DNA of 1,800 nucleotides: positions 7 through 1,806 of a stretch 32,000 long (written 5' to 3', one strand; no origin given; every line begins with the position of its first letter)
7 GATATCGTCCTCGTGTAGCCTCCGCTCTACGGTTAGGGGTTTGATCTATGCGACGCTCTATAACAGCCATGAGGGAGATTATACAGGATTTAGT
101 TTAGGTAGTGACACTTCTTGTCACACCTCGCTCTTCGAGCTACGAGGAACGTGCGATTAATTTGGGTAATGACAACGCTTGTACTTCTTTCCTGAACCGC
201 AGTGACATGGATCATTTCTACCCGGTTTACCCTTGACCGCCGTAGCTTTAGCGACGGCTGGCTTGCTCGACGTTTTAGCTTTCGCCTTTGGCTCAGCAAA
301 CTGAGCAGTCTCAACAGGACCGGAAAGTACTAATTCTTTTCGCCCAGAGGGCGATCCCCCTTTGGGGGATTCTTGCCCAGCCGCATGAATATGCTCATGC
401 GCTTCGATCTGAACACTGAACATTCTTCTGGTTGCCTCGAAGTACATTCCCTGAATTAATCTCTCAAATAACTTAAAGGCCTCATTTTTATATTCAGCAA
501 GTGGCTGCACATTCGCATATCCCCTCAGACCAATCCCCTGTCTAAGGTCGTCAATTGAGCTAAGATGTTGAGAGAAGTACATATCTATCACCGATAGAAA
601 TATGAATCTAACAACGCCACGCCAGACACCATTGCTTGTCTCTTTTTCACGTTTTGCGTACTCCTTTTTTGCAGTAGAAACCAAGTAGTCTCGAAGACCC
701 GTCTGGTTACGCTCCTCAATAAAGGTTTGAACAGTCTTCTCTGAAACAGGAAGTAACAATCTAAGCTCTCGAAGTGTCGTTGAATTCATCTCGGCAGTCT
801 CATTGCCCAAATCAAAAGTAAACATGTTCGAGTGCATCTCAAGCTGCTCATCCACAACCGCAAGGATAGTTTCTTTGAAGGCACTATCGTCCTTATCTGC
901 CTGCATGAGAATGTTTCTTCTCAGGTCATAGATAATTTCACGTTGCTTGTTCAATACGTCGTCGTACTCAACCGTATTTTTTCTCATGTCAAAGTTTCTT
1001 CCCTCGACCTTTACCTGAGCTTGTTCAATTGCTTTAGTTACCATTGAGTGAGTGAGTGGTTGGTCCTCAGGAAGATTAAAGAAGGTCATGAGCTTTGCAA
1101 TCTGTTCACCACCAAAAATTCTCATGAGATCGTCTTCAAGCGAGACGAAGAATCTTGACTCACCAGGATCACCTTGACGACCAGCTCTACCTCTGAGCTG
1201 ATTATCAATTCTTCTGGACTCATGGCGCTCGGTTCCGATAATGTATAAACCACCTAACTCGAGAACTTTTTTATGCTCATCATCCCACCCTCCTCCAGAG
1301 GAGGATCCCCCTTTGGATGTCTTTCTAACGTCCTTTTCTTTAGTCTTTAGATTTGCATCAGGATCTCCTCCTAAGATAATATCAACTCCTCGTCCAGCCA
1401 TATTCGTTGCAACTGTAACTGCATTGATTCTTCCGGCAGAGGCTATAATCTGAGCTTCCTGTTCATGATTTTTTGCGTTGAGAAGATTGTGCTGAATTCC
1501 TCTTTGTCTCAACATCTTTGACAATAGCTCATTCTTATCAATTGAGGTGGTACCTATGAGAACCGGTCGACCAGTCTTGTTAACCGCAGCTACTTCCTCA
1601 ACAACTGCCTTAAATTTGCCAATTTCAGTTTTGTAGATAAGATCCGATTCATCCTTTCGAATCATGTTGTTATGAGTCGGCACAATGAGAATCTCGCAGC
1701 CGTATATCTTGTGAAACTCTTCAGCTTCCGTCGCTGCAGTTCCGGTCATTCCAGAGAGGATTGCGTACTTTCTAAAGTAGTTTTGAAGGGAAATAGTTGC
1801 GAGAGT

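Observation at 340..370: A 30-nt GC-rich double-hairpin element inserted in frame in housekeeping genes, with compensatory covariation between copies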

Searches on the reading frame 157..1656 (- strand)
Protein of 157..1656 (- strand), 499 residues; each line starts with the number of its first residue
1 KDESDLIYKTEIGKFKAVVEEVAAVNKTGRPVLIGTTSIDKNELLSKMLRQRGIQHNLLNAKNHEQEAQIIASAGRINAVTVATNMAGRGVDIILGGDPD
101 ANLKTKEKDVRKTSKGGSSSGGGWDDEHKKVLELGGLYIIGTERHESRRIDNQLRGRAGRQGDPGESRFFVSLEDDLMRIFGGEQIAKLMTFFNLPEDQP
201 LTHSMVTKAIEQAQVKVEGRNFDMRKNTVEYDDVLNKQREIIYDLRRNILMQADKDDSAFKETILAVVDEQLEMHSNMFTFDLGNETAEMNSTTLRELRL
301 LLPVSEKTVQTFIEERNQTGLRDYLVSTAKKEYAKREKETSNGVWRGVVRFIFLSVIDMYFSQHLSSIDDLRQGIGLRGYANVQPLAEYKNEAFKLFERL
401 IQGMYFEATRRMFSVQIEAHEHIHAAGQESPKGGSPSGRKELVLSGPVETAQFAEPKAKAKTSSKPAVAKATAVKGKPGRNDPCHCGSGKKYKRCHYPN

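Call 70: search_solved_structures(query=window:157-1656:-, show_alignments=2, max_evalue=1e-10)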
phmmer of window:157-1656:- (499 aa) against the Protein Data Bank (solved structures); distinct sequences matched with E-value up to 1e-10: 24.
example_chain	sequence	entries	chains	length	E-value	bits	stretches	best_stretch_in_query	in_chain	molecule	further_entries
1nkt_A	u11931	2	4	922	1.2e-96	327.8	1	2-420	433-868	Preprotein translocase secA 1 subunit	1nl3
2fsf_A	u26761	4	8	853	8.4e-94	318.4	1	1-428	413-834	Preprotein translocase secA subunit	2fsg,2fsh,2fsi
2ipc_A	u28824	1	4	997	1.2e-93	317.8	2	127-421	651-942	Preprotein translocase SecA subunit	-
2vda_A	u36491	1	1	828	2.5e-93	316.8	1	1-419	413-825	TRANSLOCASE SUBUNIT SECA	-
6gox_A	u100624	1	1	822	4.1e-93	316.1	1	1-417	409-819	Protein translocase subunit SecA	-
6s0k_h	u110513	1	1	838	4.3e-93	316.1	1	1-417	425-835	Protein translocase subunit SecA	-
4ys0_A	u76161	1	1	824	3e-91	310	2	131-423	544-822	Protein translocase subunit SecA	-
3jux_A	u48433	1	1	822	4.7e-91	309.3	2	131-417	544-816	Protein translocase subunit secA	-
3din_A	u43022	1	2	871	1.1e-90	308.1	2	131-403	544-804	Protein translocase subunit secA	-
1tf2_A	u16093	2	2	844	1.8e-86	294.3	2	131-495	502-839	Preprotein translocase secA subunit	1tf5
3iqy_A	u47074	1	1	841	4.6e-86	292.9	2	131-495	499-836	Protein translocase subunit secA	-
6t4h_A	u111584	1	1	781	7.6e-86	292.2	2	120-404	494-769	Protein translocase subunit SecA 2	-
6sxh_A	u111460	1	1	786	7.7e-86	292.1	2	120-404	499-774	Protein translocase subunit SecA 2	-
1m6n_A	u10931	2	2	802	6.8e-83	282.4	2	131-419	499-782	Preprotein translocase secA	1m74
3iqm_A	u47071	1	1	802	6.8e-83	282.4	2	131-419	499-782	Protein translocase subunit secA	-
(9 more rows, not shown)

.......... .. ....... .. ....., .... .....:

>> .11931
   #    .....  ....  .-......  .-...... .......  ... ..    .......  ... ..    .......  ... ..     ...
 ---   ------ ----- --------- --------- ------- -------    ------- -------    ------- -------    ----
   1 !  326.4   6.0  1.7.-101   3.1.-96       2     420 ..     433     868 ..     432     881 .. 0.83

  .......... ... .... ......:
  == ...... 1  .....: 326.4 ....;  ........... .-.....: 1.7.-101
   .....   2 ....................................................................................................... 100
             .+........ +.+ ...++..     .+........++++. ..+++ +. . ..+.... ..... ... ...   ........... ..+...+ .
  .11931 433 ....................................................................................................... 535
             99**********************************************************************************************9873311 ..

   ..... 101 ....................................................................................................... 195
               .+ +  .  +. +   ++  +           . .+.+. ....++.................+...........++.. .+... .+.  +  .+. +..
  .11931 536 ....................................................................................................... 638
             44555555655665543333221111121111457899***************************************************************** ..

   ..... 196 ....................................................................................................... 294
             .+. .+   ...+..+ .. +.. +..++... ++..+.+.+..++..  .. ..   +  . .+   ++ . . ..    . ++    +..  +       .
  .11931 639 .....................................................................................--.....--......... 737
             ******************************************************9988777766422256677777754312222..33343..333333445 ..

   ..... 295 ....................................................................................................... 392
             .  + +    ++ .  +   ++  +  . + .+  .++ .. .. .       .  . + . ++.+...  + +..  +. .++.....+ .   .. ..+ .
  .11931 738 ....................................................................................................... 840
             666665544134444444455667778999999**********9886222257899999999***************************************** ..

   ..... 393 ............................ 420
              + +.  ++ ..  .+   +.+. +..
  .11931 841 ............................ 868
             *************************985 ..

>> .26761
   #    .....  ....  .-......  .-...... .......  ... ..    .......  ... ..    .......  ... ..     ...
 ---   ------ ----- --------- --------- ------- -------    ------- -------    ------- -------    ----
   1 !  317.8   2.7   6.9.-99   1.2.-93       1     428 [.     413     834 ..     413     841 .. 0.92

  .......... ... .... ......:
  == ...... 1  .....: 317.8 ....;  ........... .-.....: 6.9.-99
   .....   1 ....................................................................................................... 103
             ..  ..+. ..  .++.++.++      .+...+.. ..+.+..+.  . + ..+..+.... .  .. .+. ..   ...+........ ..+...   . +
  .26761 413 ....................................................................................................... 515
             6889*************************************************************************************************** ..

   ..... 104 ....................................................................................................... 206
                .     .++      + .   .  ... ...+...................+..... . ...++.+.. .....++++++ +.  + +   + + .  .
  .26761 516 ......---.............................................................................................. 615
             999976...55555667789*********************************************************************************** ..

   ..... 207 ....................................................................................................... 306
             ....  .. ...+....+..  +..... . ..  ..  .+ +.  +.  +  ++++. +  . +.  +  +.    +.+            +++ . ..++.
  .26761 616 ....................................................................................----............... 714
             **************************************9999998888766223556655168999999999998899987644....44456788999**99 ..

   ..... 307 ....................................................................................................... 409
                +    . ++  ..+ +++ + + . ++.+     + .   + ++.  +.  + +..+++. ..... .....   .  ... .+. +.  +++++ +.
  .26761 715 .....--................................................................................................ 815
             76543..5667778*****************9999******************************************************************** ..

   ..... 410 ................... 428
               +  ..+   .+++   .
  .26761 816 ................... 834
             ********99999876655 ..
